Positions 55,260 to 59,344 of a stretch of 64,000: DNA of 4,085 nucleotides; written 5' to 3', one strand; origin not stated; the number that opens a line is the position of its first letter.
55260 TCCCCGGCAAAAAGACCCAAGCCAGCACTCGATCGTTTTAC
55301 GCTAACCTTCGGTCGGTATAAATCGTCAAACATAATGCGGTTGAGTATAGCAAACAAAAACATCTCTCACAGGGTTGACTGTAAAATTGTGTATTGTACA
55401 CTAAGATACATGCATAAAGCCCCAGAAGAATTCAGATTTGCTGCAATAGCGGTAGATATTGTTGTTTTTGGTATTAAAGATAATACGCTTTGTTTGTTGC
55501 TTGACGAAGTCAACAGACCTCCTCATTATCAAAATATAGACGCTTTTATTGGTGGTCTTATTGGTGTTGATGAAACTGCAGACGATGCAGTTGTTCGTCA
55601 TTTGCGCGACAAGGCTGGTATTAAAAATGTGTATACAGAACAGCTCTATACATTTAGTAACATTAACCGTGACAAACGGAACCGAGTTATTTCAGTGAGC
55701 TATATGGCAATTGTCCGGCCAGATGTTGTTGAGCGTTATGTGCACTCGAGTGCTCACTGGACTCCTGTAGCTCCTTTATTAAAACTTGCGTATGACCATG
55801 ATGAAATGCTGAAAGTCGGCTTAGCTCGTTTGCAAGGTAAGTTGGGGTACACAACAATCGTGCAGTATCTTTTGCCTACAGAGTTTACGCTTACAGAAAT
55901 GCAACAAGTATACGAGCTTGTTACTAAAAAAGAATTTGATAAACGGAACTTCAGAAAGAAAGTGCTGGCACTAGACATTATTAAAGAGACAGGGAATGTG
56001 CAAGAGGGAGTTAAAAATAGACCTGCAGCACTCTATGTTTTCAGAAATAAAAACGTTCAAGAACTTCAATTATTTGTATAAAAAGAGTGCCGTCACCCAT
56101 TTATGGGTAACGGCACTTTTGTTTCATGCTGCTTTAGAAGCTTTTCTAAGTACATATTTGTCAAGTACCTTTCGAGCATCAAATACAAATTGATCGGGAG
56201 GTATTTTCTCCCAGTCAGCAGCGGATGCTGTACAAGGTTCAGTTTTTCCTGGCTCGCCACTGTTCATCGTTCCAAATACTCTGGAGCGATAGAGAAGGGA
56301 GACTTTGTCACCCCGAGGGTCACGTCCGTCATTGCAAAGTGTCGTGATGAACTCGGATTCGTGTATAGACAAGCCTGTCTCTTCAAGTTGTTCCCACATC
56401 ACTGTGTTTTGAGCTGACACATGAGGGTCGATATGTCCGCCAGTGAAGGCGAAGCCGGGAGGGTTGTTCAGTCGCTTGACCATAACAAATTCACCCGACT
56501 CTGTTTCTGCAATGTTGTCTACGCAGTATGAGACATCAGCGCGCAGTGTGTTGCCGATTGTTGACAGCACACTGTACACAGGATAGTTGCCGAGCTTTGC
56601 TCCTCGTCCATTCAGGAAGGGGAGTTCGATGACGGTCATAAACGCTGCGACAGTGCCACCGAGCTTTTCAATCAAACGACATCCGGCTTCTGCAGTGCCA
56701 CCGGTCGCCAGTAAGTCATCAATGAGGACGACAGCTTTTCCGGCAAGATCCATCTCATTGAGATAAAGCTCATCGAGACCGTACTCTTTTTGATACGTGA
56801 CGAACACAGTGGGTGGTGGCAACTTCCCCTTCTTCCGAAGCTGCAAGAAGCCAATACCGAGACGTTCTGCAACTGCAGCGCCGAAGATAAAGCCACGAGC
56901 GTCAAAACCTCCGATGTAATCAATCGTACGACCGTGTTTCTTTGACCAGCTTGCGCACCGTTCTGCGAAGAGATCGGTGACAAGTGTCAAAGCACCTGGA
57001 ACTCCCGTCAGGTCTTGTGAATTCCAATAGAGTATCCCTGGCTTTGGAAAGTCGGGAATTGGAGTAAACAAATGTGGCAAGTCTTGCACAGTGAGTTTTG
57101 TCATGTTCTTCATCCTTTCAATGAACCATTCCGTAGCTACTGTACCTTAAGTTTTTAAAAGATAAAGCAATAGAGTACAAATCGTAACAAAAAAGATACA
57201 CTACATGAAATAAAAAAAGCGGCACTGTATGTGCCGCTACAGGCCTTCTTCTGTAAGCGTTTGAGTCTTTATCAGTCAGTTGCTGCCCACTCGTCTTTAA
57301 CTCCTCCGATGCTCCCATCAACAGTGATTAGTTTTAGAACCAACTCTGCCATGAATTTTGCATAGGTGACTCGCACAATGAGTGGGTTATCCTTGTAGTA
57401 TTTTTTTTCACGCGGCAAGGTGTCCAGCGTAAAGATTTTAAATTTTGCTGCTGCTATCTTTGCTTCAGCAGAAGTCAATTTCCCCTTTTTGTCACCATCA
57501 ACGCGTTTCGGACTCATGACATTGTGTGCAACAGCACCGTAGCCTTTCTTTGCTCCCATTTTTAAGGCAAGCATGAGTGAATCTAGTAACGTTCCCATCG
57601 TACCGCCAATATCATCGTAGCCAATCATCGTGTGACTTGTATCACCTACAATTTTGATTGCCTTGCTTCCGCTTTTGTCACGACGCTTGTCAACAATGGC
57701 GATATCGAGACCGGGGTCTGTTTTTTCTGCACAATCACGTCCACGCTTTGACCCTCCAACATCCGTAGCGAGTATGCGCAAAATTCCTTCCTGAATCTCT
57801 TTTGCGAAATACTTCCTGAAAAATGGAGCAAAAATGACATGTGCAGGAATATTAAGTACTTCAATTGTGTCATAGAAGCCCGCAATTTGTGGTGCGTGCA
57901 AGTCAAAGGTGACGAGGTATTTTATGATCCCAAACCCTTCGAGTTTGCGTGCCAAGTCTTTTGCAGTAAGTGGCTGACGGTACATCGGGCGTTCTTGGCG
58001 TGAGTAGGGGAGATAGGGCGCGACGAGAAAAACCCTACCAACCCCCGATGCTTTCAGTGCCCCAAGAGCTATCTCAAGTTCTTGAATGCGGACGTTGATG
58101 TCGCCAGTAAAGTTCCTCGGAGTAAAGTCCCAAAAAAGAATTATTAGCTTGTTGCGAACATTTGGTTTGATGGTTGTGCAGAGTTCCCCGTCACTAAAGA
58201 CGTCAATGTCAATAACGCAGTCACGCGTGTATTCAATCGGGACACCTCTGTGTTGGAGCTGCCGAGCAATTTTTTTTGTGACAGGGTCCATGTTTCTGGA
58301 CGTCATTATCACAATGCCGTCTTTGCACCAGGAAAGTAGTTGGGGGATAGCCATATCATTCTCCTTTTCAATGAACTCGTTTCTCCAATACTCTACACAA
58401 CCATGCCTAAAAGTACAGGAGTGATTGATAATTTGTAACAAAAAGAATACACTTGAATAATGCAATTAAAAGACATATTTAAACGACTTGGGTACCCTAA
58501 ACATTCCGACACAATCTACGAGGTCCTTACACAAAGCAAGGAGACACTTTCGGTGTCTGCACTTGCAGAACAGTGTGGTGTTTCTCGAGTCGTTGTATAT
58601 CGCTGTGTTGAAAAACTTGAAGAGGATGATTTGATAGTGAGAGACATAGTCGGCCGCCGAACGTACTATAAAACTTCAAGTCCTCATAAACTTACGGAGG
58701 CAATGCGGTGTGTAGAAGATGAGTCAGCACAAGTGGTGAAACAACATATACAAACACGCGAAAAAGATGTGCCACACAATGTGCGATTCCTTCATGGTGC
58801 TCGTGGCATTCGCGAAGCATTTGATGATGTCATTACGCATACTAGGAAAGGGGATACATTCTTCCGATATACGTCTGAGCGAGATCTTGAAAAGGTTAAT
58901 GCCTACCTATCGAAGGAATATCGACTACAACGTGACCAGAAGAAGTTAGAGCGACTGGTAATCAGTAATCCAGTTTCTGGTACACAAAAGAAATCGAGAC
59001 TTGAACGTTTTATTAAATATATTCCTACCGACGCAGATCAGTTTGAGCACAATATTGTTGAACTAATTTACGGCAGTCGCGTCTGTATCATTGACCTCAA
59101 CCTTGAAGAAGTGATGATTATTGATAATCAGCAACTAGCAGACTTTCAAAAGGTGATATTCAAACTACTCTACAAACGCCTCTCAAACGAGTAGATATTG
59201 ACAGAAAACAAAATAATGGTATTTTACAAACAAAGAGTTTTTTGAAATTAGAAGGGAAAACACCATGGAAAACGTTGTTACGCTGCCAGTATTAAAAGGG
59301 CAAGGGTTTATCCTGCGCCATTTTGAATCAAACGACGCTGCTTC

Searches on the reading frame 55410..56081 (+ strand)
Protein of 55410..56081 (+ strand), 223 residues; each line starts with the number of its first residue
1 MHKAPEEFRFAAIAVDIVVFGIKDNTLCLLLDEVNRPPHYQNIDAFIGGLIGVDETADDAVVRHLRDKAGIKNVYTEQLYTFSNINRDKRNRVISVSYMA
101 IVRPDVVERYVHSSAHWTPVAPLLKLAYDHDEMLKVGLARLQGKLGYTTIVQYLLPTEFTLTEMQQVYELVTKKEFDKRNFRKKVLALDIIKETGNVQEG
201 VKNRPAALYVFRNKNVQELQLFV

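Call 55: search_protein_families(library=ncbifam, proteins=[window:55410-56081:+], max_evalue=0.01)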
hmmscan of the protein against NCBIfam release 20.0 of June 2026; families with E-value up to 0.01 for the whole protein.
window:55410-56081:+ (223 aa): 3 families
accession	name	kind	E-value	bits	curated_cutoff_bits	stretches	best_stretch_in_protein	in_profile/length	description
NF050029.2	TransRepNtr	equivalog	4.3e-33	114.8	400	1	8-214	17-228/245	ADPR responsive transcriptional repressor NtrR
NF008044.0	PRK10776.1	equivalog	0.00021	21.2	148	1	31-99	20-85/130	8-oxo-dGTP diphosphatase MutT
TIGR00586.1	mutt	equivalog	0.00048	20.1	97.9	1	29-82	19-72/129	8-oxo-dGTP diphosphatase MutT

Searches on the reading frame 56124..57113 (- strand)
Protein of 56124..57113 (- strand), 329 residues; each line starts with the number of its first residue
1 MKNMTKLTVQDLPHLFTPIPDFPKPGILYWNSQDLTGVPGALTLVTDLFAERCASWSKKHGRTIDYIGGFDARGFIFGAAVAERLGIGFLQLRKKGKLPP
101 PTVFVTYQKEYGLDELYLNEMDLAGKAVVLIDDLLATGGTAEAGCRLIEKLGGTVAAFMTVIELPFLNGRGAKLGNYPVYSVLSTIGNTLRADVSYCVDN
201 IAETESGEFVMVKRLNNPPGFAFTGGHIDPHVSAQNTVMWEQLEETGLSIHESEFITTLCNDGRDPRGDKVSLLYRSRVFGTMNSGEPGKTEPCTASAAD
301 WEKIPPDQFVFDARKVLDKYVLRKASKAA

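Call 3: search_protein_families(library=pfam, proteins=[window:56124-57113:-], max_evalue=0.01)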
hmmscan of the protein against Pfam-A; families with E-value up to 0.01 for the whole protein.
window:56124-57113:- (329 aa): 2 families
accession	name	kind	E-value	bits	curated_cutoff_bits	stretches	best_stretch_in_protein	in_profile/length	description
PF00156.33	Pribosyltran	-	1e-12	48.1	26.3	1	52-186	17-144/158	Phosphoribosyl transferase domain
PF00293.34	NUDIX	-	1.3e-08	35.4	21.1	1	202-317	10-131/134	NUDIX domain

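Call 55: search_protein_families(library=ncbifam, proteins=[window:56124-57113:-], max_evalue=0.01)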
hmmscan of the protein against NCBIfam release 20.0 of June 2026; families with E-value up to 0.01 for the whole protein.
window:56124-57113:- (329 aa): 19 families
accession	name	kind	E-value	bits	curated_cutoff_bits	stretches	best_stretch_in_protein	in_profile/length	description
NF002636.0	PRK02304.1-5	equivalog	1.3e-46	158.3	125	1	10-184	7-175/176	adenine phosphoribosyltransferase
TIGR01090.1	apt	equivalog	9.5e-42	143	185.85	1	17-184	6-168/169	adenine phosphoribosyltransferase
NF002634.0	PRK02304.1-3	equivalog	4.3e-40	137.3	170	1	12-182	10-176/182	adenine phosphoribosyltransferase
NF002633.0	PRK02304.1-2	equivalog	3.3e-37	127.9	224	1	12-183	3-168/172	adenine phosphoribosyltransferase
NF002632.0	PRK02304.1-1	equivalog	7.5e-35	120.3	243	1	12-170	11-164/183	adenine phosphoribosyltransferase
NF009211.0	PRK12560.1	equivalog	1.4e-17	64.1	188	1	63-171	51-160/187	adenine phosphoribosyltransferase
NF040646.1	HPT_Archaea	equivalog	5.9e-12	45.5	200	1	44-163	34-152/184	hypoxanthine/guanine phosphoribosyltransferase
NF002635.0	PRK02304.1-4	subfamily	8.8e-12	44.9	146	1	58-163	48-153/188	adenine phosphoribosyltransferase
NF005592.0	PRK07322.1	subfamily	1.1e-07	31.4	143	1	65-162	54-157/180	adenine phosphoribosyltransferase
NF002095.0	PRK00934.1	equivalog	5.1e-06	25.8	296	1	118-195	198-272/287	ribose-phosphate diphosphokinase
NF006671.0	PRK09219.1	equivalog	2.3e-05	24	177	1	124-171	116-163/192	xanthine phosphoribosyltransferase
NF004689.0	PRK06031.1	equivalog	4.4e-05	22.8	175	1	123-158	152-187/233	phosphoribosyltransferase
TIGR01251.1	ribP_PPkin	subfamily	5.2e-05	22.3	113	1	120-185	205-269/309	ribose-phosphate diphosphokinase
TIGR01367.1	pyrE_Therm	equivalog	5.4e-05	22.9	150.25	1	125-182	105-159/187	orotate phosphoribosyltransferase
TIGR00336.1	pyrE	equivalog_domain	7.8e-05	22.5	106.8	1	108-163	92-146/173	orotate phosphoribosyltransferase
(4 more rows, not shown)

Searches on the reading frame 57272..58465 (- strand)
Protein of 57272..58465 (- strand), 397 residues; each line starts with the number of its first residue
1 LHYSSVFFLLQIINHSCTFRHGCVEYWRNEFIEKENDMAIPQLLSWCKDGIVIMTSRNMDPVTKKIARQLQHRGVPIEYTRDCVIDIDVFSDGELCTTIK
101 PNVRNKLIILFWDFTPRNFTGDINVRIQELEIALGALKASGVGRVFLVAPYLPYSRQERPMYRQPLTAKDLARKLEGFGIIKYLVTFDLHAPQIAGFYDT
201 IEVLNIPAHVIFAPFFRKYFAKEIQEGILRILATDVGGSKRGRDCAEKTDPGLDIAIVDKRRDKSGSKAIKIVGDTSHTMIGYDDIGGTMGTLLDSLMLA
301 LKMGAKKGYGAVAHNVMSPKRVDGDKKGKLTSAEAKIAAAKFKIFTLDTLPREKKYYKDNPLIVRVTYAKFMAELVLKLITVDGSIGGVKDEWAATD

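Call 3: search_protein_families(library=pfam, proteins=[window:57272-58465:-], max_evalue=0.01)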
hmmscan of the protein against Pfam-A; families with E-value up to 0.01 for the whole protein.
window:57272-58465:- (397 aa): 1 family
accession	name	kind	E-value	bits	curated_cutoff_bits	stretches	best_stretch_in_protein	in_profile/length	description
PF13793.12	Pribosyltran_N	-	2.2e-15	57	25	1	52-179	2-117/117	N-terminal domain of ribose phosphate pyrophosphokinase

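Call 55: search_protein_families(library=ncbifam, proteins=[window:57272-58291:-], max_evalue=0.01)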
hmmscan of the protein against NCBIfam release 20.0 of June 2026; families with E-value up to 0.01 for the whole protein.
window:57272-58291:- (339 aa): 11 families
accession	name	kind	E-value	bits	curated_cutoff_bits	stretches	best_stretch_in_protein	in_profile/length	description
TIGR01251.1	ribP_PPkin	subfamily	1.9e-37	128.8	113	1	22-262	22-253/309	ribose-phosphate diphosphokinase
NF002320.0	PRK01259.1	subfamily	2.5e-37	128.9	297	1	25-272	31-267/316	ribose-phosphate diphosphokinase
NF002618.0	PRK02269.1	equivalog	1e-28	100.9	460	1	29-272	34-270/321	ribose-phosphate diphosphokinase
NF003428.0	PRK04923.1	equivalog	3.8e-28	98.6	536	1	29-271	35-269/319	ribose-phosphate diphosphokinase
NF002758.0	PRK02812.1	equivalog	8.5e-24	84.3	518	1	31-271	52-282/330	ribose-phosphate pyrophosphokinase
NF002686.0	PRK02458.1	equivalog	2.4e-23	83.1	506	1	29-261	38-260/323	ribose-phosphate diphosphokinase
NF001815.0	PRK00553.1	equivalog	7.6e-22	77.9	484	1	26-330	35-319/332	ribose-phosphate pyrophosphokinase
NF002844.0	PRK03092.1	equivalog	1.2e-20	74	438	1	31-329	42-319/326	ribose-phosphate diphosphokinase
NF002095.0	PRK00934.1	equivalog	1.3e-18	67.1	296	1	23-260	23-246/287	ribose-phosphate diphosphokinase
NF005299.0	PRK06827.1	subfamily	8.5e-16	57.6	327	1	28-253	59-299/383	phosphoribosylpyrophosphate synthetase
NF005537.0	PRK07199.1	subfamily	1e-11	44.5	322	1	27-263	29-255/301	ribose-phosphate diphosphokinase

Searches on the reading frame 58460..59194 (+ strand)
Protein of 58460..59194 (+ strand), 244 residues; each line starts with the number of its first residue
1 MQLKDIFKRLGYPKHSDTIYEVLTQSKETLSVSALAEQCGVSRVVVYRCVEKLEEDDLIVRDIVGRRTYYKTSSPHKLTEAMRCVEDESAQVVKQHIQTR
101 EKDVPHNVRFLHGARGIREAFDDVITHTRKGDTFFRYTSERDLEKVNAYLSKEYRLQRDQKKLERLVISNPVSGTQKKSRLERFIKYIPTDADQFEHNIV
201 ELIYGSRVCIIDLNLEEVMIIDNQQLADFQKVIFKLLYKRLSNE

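Call 3: search_protein_families(library=pfam, proteins=[window:58460-59194:+], max_evalue=0.01)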
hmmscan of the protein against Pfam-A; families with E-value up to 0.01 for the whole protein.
window:58460-59194:+ (244 aa): 13 families
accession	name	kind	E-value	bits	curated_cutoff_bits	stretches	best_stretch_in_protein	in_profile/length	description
PF08279.18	HTH_11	-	1.8e-07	31.3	25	1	18-57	4-43/55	HTH domain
PF12840.13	HTH_20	-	1.6e-05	25.2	27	1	19-60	9-49/51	Helix-turn-helix domain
PF01978.25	TrmB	-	3.4e-05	24.1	25.6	1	19-75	13-67/68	Sugar-specific transcriptional regulator TrmB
PF09339.16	HTH_IclR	-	6.7e-05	23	22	1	21-62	10-51/52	IclR helix-turn-helix domain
PF13412.12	HTH_24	-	8.3e-05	22.5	21.9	1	25-59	14-47/48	Winged helix-turn-helix DNA-binding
PF25213.1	HVO_A0261_N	-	0.00013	22.2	35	1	27-72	22-64/86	HVO_A0261 N-terminal domain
PF12802.13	MarR_2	-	0.00014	22.3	27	1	15-61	7-52/61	MarR family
PF24033.1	DUF7342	-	0.00038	20.9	31.6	1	16-98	4-87/150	Family of unknown function (DUF7342)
PF22168.2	DIP2311-like_C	-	0.00048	20.8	27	1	30-71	20-61/63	Transcriptional regulator DIP2311-like, C-terminal domain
PF00392.27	GntR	-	0.00067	19.7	27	1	25-61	19-56/64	Bacterial regulatory proteins, gntR family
PF13545.12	HTH_Crp_2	-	0.00082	19.7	27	1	30-66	23-57/70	Crp-like helix-turn-helix domain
PF13551.12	HTH_29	-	0.0018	18.8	28.1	1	22-59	4-42/64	Winged helix-turn helix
PF08220.18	HTH_DeoR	-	0.0041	17.3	21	1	19-61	5-46/57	DeoR-like helix-turn-helix domain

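Call 55: search_protein_families(library=ncbifam, proteins=[window:58460-59194:+], max_evalue=0.01)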
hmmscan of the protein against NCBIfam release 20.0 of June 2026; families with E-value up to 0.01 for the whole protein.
window:58460-59194:+ (244 aa): 7 families
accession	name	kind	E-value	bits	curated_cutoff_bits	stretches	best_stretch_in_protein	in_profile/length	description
NF033788.1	HTH_metalloreg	subfamily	3e-05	23.7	55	1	5-76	3-72/77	metalloregulator ArsR/SmtB family transcription factor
NF008846.0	PRK11886.1-1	equivalog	0.00011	21.6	353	1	14-69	2-56/312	bifunctional biotin--[acetyl-CoA-carboxylase] ligase/biotin operon repressor BirA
NF053606.1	Sta1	subfamily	0.00016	21.7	80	1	18-82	24-93/100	Sta1 family transcriptional regulator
NF041395.1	TranRegLrpA1_Halo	equivalog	0.0025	17.8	250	1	17-94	8-80/142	HTH-type transcriptional regulator LrpA1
TIGR01884.1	cas_HTH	subfamily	0.0025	17.2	60.2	1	15-62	140-189/202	CRISPR-associated CARF protein Csa3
NF040939.2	trans_reg_lrs14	equivalog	0.0034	17.4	90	1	19-64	26-71/103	Lrs14 family HTH-type transcriptional regulator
NF047563.1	modulin_PmtR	equivalog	0.0038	17.3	200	1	23-97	30-103/125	PSM export ABC transporter transcriptional regulator PmtR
